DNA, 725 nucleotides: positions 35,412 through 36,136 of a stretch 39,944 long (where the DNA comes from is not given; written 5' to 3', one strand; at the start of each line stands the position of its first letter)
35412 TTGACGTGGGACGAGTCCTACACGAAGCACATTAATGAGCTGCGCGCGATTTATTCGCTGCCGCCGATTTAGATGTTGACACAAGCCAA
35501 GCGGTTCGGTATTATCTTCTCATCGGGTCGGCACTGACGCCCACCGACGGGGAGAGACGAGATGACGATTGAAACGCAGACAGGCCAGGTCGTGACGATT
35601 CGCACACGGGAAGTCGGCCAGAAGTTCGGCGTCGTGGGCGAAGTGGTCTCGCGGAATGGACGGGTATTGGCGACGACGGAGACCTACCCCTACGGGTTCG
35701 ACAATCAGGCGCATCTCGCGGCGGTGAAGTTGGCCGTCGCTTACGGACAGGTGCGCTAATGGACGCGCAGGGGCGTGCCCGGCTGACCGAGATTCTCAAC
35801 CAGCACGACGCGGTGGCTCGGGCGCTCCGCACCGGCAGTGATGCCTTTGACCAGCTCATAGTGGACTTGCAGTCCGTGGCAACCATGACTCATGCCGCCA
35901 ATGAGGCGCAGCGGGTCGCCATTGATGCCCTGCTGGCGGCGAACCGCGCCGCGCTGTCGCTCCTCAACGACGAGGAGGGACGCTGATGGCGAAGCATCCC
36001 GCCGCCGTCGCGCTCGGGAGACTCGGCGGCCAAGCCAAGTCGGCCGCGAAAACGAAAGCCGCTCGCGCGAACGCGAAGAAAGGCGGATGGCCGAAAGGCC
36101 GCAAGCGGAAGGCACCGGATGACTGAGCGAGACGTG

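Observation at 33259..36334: Two accessory gene modules with near-identical consensus promoters and a paralogous small basic protein in each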

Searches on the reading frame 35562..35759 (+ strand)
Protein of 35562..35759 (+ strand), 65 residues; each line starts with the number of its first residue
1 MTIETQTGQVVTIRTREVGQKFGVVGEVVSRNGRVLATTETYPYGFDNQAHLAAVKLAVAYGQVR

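Call 11: search_protein_families(library=pfam, proteins=[window:35562-35759:+], max_evalue=1)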
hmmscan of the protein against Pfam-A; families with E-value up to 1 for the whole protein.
window:35562-35759:+ (65 aa): 0 families

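Call 12: search_protein_families(library=phrogs, proteins=[window:35562-35759:+], max_evalue=1)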
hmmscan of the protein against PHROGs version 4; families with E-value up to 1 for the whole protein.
window:35562-35759:+ (65 aa): 2 families
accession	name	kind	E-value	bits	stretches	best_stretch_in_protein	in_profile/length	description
phrog_31997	-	unknown function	0.024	16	1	10-61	46-97/102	-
phrog_7219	-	unknown function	0.16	13.1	1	6-44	5-43/108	-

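Call 43: search_protein_families(library=ncbifam, proteins=[window:35562-35759:+], max_evalue=1)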
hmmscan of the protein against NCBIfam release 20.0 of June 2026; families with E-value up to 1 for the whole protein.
window:35562-35759:+ (65 aa): 0 families

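Call 82: search_protein_families(library=padloc, proteins=[window:35562-35759:+], max_evalue=0.1)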
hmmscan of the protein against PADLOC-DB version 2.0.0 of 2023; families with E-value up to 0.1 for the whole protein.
window:35562-35759:+ (65 aa): 0 families

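Call 86: find_homologous_proteins(query=window:35562-35759:+, max_evalue=0.01)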
Query window:35562-35759:+ (65 aa): 3 proteins with E <= 0.01 among 3 candidates.
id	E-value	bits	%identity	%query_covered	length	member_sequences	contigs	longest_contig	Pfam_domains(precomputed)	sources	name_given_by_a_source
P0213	6.6e-34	131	100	100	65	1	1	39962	-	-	-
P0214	9.7e-21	90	78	91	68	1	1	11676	-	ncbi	-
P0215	2.4e-11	61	74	54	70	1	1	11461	-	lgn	-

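Call 87: find_encoding_contigs(protein=P0214, flank=6000, max_places=2)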
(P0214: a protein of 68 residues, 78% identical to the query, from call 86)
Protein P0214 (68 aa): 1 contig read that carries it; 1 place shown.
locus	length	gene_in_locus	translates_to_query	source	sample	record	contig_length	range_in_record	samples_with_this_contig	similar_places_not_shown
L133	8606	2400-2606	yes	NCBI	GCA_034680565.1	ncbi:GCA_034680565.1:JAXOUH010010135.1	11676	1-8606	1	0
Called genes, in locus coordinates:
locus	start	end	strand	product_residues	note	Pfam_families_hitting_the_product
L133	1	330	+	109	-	?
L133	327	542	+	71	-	-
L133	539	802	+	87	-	PF27050:Phage_P22_Y8K6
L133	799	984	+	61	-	-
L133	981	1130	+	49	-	-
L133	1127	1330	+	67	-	-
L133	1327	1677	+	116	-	-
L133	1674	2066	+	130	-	-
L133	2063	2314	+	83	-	-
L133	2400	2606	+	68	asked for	-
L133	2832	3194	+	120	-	-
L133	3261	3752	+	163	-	-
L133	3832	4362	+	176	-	-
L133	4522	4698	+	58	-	-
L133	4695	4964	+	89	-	-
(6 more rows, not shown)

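Call 88: find_encoding_contigs(protein=P0215, flank=6000, max_places=2)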
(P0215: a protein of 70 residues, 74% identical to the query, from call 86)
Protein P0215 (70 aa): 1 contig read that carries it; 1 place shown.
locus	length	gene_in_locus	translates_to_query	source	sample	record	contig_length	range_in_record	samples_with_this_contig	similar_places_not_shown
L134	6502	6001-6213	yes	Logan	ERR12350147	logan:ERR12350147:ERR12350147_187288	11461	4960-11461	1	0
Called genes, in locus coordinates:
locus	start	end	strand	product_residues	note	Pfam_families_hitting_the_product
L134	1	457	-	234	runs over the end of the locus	-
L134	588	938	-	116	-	-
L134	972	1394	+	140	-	PF12728:HTH_17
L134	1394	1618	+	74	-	-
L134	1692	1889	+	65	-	-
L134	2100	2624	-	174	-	PF04542:Sigma70_r2 (weak), PF04545:Sigma70_r4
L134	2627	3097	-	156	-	-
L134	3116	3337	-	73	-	-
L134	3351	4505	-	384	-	-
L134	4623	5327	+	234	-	-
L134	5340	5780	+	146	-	-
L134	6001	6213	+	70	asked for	-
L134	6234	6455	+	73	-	-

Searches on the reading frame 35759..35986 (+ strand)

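Call 11: search_protein_families(library=pfam, proteins=[window:35759-35986:+], max_evalue=1)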
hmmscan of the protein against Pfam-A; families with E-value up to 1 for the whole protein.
window:35759-35986:+ (75 aa): 0 families

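Call 12: search_protein_families(library=phrogs, proteins=[window:35759-35986:+], max_evalue=1)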
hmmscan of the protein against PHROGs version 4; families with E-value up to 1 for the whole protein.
window:35759-35986:+ (75 aa): 0 families

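Call 43: search_protein_families(library=ncbifam, proteins=[window:35759-35986:+], max_evalue=1)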
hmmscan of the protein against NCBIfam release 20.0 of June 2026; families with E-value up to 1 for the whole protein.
window:35759-35986:+ (75 aa): 3 families
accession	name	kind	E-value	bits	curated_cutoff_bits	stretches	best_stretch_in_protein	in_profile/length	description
NF033758.1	gliding_GltE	equivalog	0.054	12.5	225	1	2-61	153-212/411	adventurous gliding motility TPR repeat lipoprotein GltE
NF038107.1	rSAM_NF038107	equivalog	0.061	12.1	600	1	16-62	210-255/444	Cys-every-fifth radical SAM/SPASM peptide maturase CefB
TIGR00996.1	Mtu_fam_mce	paralog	0.078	12.1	140.5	1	7-64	167-266/291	MCE family protein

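Call 82: search_protein_families(library=padloc, proteins=[window:35759-35986:+], max_evalue=0.1)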
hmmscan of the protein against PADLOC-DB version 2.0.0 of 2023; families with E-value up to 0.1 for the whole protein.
window:35759-35986:+ (75 aa): 0 families
